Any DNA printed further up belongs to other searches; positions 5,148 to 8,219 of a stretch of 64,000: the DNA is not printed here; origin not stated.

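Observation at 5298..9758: Candidate tryptophan-scavenging system: TBDR plus periplasmic YtcJ-like amidohydrolase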

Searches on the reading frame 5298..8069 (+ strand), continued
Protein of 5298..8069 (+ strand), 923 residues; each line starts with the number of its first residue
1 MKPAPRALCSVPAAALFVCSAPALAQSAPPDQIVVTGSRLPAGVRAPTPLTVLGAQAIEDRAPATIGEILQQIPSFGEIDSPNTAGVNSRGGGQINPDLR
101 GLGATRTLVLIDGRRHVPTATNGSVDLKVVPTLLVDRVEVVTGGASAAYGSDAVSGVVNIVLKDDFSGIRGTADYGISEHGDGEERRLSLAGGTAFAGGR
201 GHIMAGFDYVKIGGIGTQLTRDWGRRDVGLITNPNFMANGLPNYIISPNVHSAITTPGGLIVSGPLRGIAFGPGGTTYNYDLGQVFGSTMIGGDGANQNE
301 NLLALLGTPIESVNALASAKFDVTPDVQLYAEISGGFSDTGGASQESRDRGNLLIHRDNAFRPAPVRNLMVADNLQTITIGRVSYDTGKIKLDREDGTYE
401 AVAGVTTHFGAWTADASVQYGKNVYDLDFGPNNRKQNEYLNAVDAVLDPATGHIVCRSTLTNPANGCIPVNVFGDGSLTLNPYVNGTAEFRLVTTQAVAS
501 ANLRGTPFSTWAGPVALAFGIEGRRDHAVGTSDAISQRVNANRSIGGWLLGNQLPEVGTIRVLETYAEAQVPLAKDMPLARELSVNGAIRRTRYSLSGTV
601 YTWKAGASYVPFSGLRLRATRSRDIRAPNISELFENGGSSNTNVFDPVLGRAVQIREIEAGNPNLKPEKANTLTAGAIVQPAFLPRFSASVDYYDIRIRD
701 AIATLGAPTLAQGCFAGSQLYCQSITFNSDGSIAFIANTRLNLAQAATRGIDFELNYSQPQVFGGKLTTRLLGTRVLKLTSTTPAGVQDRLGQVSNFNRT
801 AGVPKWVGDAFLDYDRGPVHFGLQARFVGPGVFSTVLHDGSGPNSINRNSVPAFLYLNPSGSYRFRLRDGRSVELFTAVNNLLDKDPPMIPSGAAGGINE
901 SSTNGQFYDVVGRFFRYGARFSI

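Call 53: find_homologous_proteins(query=L009:4824-7583:+, max_evalue=1e-50)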
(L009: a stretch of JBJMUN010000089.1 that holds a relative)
Query L009:4824-7583:+ (920 aa): 7052 proteins with E <= 1e-50 among 8000 candidates; the best 120 are listed.
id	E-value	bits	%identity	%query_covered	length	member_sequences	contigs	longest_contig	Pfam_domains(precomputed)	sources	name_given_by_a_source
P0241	0.0e+0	2086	100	100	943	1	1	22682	PF07715.21,PF00593.31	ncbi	ncbi:MAG: TonB-dependent receptor [Sphingomicrobium sp.]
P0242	0.0e+0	1606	76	100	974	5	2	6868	PF07715.21,PF00593.31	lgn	-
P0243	0.0e+0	1446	71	100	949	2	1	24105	PF07715.21,PF00593.31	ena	-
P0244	0.0e+0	1421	70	98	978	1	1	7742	PF07715.21,PF00593.31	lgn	-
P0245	0.0e+0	1420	69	100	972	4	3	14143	PF07715.21,PF00593.31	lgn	-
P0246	0.0e+0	1416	68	100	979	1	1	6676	PF07715.21,PF00593.31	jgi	-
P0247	0.0e+0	1396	67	100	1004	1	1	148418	PF07715.21,PF00593.31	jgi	jgi:iron complex outermembrane receptor protein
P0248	0.0e+0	1371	74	87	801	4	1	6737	PF07715.21,PF00593.31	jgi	jgi:outer membrane receptor protein involved in Fe transport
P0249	0.0e+0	1368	67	100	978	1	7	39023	PF07715.21,PF00593.31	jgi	jgi:iron complex outermembrane recepter protein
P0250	0.0e+0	1365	67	100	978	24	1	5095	PF07715.21,PF00593.31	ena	-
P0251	0.0e+0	1348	66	100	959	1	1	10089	PF07715.21,PF00593.31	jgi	jgi:outer membrane receptor protein involved in Fe transport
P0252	0.0e+0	1342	65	98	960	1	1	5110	PF07715.21,PF00593.31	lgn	-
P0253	0.0e+0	1318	64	99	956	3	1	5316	PF07715.21,PF00593.31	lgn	-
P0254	0.0e+0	1318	66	98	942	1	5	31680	PF07715.21,PF00593.31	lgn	-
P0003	0.0e+0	1313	66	100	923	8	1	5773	PF07715.21,PF00593.31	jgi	jgi:outer membrane receptor protein involved in Fe transport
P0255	0.0e+0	1310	64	100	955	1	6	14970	PF07715.21,PF00593.31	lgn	-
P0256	0.0e+0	1309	65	98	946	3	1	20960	PF07715.21,PF00593.31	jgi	jgi:outer membrane receptor protein involved in Fe transport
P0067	0.0e+0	1305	67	97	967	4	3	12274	PF07715.21,PF00593.31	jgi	jgi:iron complex outermembrane receptor protein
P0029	0.0e+0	1302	65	99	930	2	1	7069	PF07715.21,PF00593.31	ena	-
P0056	0.0e+0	1302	67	97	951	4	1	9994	PF07715.21,PF00593.31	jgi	jgi:outer membrane receptor protein involved in Fe transport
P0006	0.0e+0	1302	65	97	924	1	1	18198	PF07715.21,PF00593.31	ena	-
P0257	0.0e+0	1301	65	97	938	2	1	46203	PF07715.21,PF00593.31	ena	-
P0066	0.0e+0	1300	66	98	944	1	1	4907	PF07715.21,PF00593.31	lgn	-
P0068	0.0e+0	1298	66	100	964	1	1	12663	PF07715.21,PF00593.31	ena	-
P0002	0.0e+0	1297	65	100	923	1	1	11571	PF07715.21,PF00593.31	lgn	-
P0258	0.0e+0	1296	65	98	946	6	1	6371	PF07715.21,PF00593.31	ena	-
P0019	0.0e+0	1294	67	97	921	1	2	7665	PF07715.21,PF00593.31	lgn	-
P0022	0.0e+0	1294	66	99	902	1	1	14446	PF07715.21,PF00593.31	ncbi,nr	ncbi:MAG TPA: TonB-dependent receptor [Sphingomicrobium sp.]|nr:TonB-dependent receptor [Sphingomicr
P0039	0.0e+0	1294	67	97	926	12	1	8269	PF07715.21,PF00593.31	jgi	jgi:outer membrane receptor protein involved in Fe transport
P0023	0.0e+0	1293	66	99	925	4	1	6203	PF07715.21,PF00593.31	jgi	jgi:outer membrane receptor protein involved in Fe transport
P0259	0.0e+0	1293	65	99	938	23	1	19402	PF07715.21,PF00593.31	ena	-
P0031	0.0e+0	1292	67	97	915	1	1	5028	PF07715.21,PF00593.31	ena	-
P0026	0.0e+0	1290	67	97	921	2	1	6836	PF07715.21,PF00593.31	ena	-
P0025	0.0e+0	1290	66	97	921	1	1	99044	PF07715.21,PF00593.31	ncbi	ncbi:MAG: TonB-dependent receptor domain-containing protein [Sphingomicrobium sp.]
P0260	0.0e+0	1290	64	97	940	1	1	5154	PF07715.21,PF00593.31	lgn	-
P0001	0.0e+0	1290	65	100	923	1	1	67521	PF07715.21,PF00593.31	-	-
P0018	0.0e+0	1290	67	97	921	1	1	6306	PF07715.21,PF00593.31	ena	-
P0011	0.0e+0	1289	66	97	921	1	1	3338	PF07715.21,PF00593.31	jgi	-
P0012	0.0e+0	1288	66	97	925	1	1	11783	PF07715.21,PF00593.31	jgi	jgi:outer membrane receptor protein involved in Fe transport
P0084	0.0e+0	1287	66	97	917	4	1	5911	PF07715.21,PF00593.31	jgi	jgi:iron complex outermembrane recepter protein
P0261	0.0e+0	1287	65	97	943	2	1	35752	PF07715.21,PF00593.31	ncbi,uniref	ncbi:TonB-dependent receptor plug domain-containing protein [Polymorphobacter sp.]|uniref:TonB-depen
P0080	0.0e+0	1287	65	99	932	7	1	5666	PF07715.21,PF00593.31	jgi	jgi:iron complex outermembrane receptor protein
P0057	0.0e+0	1286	65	99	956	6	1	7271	PF07715.21,PF00593.31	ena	-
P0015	0.0e+0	1285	66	97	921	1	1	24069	PF07715.21,PF00593.31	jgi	jgi:outer membrane receptor protein involved in Fe transport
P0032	0.0e+0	1285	67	97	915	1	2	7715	PF07715.21,PF00593.31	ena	-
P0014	0.0e+0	1285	66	97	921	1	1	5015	PF07715.21,PF00593.31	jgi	jgi:iron complex outermembrane recepter protein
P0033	0.0e+0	1284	67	97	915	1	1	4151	PF07715.21,PF00593.31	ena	-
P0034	0.0e+0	1283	67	97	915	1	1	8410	PF07715.21,PF00593.31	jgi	-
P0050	0.0e+0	1282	66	98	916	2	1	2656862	PF07715.21,PF00593.31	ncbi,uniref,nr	ncbi:TonB-dependent receptor domain-containing protein [Sphingomonas flavescens]|uniref:TonB-depende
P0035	0.0e+0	1282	67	97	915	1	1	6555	PF07715.21,PF00593.31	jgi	-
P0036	0.0e+0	1281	67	97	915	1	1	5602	PF07715.21,PF00593.31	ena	-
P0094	0.0e+0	1281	65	99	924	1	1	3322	PF07715.21,PF00593.31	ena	-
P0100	0.0e+0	1281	65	98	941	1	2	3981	PF07715.21,PF00593.31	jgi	jgi:outer membrane receptor protein involved in Fe transport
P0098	0.0e+0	1280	66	98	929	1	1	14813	PF07715.21,PF00593.31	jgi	-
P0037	0.0e+0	1280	67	97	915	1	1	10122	PF07715.21,PF00593.31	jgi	-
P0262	0.0e+0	1280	64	97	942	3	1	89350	PF07715.21,PF00593.31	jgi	-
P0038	0.0e+0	1280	67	97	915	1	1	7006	PF07715.21,PF00593.31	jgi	jgi:outer membrane receptor protein involved in Fe transport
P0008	0.0e+0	1279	65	98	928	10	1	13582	PF07715.21,PF00593.31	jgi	-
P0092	0.0e+0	1279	65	98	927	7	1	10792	PF07715.21,PF00593.31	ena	-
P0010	0.0e+0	1278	65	98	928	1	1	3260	PF07715.21,PF00593.31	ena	-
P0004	0.0e+0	1278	66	97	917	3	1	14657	PF07715.21,PF00593.31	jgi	jgi:outer membrane receptor protein involved in Fe transport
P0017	0.0e+0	1277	66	97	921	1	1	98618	PF07715.21,PF00593.31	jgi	jgi:outer membrane receptor protein involved in Fe transport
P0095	0.0e+0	1277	65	99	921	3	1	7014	PF07715.21,PF00593.31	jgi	jgi:outer membrane receptor protein involved in Fe transport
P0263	0.0e+0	1276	65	97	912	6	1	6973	PF07715.21,PF00593.31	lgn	-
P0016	0.0e+0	1276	66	97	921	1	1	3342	PF07715.21,PF00593.31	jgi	jgi:iron complex outermembrane recepter protein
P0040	0.0e+0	1275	66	97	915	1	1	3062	PF07715.21,PF00593.31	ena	-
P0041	0.0e+0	1275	66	99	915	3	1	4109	PF07715.21,PF00593.31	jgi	jgi:iron complex outermembrane receptor protein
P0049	0.0e+0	1275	65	99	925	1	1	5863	PF07715.21,PF00593.31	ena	-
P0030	0.0e+0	1275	65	97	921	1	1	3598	PF07715.21,PF00593.31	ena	-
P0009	0.0e+0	1274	65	98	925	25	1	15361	PF07715.21,PF00593.31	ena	-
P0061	0.0e+0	1274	65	99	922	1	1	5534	PF07715.21,PF00593.31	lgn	-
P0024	0.0e+0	1274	65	100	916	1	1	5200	PF07715.21,PF00593.31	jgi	-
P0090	0.0e+0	1273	65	99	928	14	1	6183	PF07715.21,PF00593.31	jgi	jgi:outer membrane receptor protein involved in Fe transport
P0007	0.0e+0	1273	64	98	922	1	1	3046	PF07715.21,PF00593.31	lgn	-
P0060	0.0e+0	1273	66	97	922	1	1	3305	PF07715.21,PF00593.31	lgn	-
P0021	0.0e+0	1272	66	97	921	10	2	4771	PF07715.21,PF00593.31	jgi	jgi:iron complex outermembrane recepter protein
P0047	0.0e+0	1272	66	97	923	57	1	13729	PF07715.21,PF00593.31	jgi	jgi:outer membrane receptor protein involved in Fe transport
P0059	0.0e+0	1272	65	99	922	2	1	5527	PF07715.21,PF00593.31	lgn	-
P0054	0.0e+0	1272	64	99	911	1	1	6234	PF07715.21,PF00593.31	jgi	jgi:outer membrane receptor protein involved in Fe transport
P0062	0.0e+0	1271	66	97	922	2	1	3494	PF07715.21,PF00593.31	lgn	-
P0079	0.0e+0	1270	65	97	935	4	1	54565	PF07715.21,PF00593.31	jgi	jgi:iron complex outermembrane recepter protein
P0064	0.0e+0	1270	65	99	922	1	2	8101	PF07715.21,PF00593.31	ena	-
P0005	0.0e+0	1269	64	100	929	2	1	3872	PF07715.21,PF00593.31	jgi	jgi:outer membrane receptor protein involved in Fe transport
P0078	0.0e+0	1269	65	98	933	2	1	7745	PF07715.21,PF00593.31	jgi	jgi:outer membrane receptor protein involved in Fe transport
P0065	0.0e+0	1268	65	99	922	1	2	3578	PF07715.21,PF00593.31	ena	-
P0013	0.0e+0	1268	65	98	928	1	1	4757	PF07715.21,PF00593.31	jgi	-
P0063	0.0e+0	1267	65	99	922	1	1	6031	PF07715.21,PF00593.31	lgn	-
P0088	0.0e+0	1267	65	97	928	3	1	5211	PF07715.21,PF00593.31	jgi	jgi:outer membrane receptor protein involved in Fe transport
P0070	0.0e+0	1267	65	97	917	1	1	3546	PF07715.21,PF00593.31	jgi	-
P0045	0.0e+0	1266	66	98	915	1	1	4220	PF07715.21,PF00593.31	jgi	jgi:iron complex outermembrane receptor protein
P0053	0.0e+0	1266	65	99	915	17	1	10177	PF07715.21,PF00593.31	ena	-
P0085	0.0e+0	1265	65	98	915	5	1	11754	PF07715.21,PF00593.31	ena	-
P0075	0.0e+0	1264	64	99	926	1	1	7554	PF07715.21,PF00593.31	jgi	jgi:outer membrane receptor protein involved in Fe transport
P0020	0.0e+0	1264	64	99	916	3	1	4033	PF07715.21,PF00593.31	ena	-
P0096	0.0e+0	1264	64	98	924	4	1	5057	PF07715.21,PF00593.31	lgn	-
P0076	0.0e+0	1264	65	97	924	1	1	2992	PF07715.21,PF00593.31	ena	-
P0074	0.0e+0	1263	65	97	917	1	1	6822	PF07715.21,PF00593.31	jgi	jgi:outer membrane receptor protein involved in Fe transport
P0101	0.0e+0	1263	65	97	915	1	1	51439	PF07715.21,PF00593.31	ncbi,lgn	ncbi:MAG: TonB-dependent receptor domain-containing protein [Bacillota bacterium]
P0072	0.0e+0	1262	65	98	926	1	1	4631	PF07715.21,PF00593.31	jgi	jgi:iron complex outermembrane recepter protein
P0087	0.0e+0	1262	64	100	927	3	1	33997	PF07715.21,PF00593.31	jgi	jgi:outer membrane receptor protein involved in Fe transport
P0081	0.0e+0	1262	65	97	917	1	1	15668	PF07715.21,PF00593.31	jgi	jgi:outer membrane receptor protein involved in Fe transport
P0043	0.0e+0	1262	66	98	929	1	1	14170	PF07715.21,PF00593.31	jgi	jgi:iron complex outermembrane receptor protein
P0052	0.0e+0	1261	65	97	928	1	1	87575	PF07715.21,PF00593.31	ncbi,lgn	ncbi:MAG: TonB-dependent receptor [Pseudomonadota bacterium]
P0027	0.0e+0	1261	65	99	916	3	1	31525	PF07715.21,PF00593.31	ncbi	-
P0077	0.0e+0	1260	65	97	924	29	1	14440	PF07715.21,PF00593.31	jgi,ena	jgi:outer membrane receptor protein involved in Fe transport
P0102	0.0e+0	1259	64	98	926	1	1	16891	PF07715.21,PF00593.31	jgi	jgi:iron complex outermembrane recepter protein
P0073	0.0e+0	1259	65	98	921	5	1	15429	PF07715.21,PF00593.31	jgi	jgi:outer membrane receptor protein involved in Fe transport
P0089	0.0e+0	1257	65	97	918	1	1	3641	PF07715.21,PF00593.31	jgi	jgi:outer membrane receptor protein involved in Fe transport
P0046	0.0e+0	1256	66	97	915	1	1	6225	PF07715.21,PF00593.31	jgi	-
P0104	0.0e+0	1254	64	98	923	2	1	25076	PF07715.21,PF00593.31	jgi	jgi:outer membrane receptor protein involved in Fe transport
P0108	0.0e+0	1253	64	98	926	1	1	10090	PF07715.21,PF00593.31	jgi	jgi:iron complex outermembrane recepter protein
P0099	0.0e+0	1253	65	97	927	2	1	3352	PF07715.21,PF00593.31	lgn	-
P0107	0.0e+0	1253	64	98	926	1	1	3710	PF07715.21,PF00593.31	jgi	jgi:iron complex outermembrane recepter protein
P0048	0.0e+0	1253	66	97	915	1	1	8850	PF07715.21,PF00593.31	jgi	jgi:outer membrane receptor protein involved in Fe transport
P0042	0.0e+0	1252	63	100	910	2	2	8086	PF07715.21,PF00593.31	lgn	-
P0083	0.0e+0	1252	65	97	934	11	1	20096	PF07715.21,PF00593.31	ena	-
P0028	0.0e+0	1251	64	99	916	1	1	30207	PF07715.21,PF00593.31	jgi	jgi:iron complex outermembrane receptor protein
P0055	0.0e+0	1250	66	94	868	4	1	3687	PF07715.21,PF00593.31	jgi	jgi:outer membrane receptor protein involved in Fe transport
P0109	0.0e+0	1250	64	98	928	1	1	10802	PF07715.21,PF00593.31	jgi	jgi:iron complex outermembrane receptor protein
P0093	0.0e+0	1249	64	98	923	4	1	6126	PF07715.21,PF00593.31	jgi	jgi:outer membrane receptor protein involved in Fe transport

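Call 54: find_encoding_contigs(protein=P0247, flank=5000, max_places=1)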
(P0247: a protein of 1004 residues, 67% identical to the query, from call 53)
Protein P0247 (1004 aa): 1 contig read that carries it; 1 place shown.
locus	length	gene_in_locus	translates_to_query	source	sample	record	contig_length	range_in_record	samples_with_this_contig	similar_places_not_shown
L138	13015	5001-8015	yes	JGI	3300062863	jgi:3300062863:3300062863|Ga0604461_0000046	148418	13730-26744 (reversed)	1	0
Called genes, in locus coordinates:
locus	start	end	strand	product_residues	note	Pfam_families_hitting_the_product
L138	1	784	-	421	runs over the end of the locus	PF00082:Peptidase_S8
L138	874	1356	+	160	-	PF04542:Sigma70_r2, PF22029:PhyR_sigma2, PF08281:Sigma70_r4_2, PF04545:Sigma70_r4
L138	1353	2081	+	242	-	-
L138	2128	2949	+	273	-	PF13557:Phenol_MetA_deg (weak)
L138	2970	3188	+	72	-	-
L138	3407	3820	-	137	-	PF01042:Ribonuc_L-PSP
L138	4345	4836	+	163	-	PF12802:MarR_2, PF01047:MarR, PF13601:HTH_34 (weak), PF13463:HTH_27 (weak)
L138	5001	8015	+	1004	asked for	PF07715:Plug, PF00593:TonB_dep_Rec_b-barrel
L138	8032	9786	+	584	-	PF07969:Amidohydro_3, PF01979:Amidohydro_1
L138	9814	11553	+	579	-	PF07969:Amidohydro_3, PF01979:Amidohydro_1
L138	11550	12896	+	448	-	PF07690:MFS_1, PF06779:MFS_4, PF00083:Sugar_tr, PF05977:MFS_3 (weak), PF07690:MFS_1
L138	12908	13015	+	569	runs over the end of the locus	PF07969:Amidohydro_3, PF01979:Amidohydro_1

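Call 55: find_encoding_contigs(protein=P0261, flank=5000, max_places=1)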
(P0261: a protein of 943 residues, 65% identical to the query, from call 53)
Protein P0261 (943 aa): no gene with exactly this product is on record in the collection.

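Call 56: find_encoding_contigs(protein=P0262, flank=5000, max_places=1)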
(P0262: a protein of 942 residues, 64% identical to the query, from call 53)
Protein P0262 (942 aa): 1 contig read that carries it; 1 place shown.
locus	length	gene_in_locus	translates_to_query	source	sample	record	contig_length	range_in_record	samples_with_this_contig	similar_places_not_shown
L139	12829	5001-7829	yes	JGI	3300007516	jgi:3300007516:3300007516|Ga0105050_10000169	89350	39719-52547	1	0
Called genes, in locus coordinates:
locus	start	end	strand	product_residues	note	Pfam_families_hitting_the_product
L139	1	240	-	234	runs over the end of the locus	-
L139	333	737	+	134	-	PF02657:SufE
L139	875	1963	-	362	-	PF03009:GDPD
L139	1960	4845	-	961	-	-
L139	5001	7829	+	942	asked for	PF07715:Plug, PF00593:TonB_dep_Rec_b-barrel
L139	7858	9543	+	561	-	PF07969:Amidohydro_3, PF01979:Amidohydro_1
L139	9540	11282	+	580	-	PF07969:Amidohydro_3, PF01979:Amidohydro_1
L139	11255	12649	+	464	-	PF00083:Sugar_tr, PF06779:MFS_4 (weak), PF07690:MFS_1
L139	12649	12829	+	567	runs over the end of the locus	PF07969:Amidohydro_3, PF01979:Amidohydro_1 (weak)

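Call 57: find_encoding_contigs(protein=P0257, flank=5000, max_places=1)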
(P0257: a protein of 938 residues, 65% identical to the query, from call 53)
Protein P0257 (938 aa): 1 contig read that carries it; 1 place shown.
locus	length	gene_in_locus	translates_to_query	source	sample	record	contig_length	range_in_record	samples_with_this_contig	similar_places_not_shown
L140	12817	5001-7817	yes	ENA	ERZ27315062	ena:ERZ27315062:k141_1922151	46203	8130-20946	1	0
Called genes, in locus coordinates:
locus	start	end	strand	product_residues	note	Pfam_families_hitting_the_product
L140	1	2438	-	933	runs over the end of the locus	PF07715:Plug (faint)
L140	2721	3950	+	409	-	PF13400:Tad (faint)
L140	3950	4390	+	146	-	PF07811:TadE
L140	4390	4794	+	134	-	PF07811:TadE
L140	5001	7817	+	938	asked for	PF07715:Plug, PF00593:TonB_dep_Rec_b-barrel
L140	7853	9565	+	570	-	PF07969:Amidohydro_3, PF01979:Amidohydro_1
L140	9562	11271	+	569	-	PF07969:Amidohydro_3, PF01979:Amidohydro_1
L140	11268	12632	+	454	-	PF00083:Sugar_tr, PF06779:MFS_4 (weak), PF07690:MFS_1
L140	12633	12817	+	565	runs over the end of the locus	PF07969:Amidohydro_3, PF01979:Amidohydro_1 (faint)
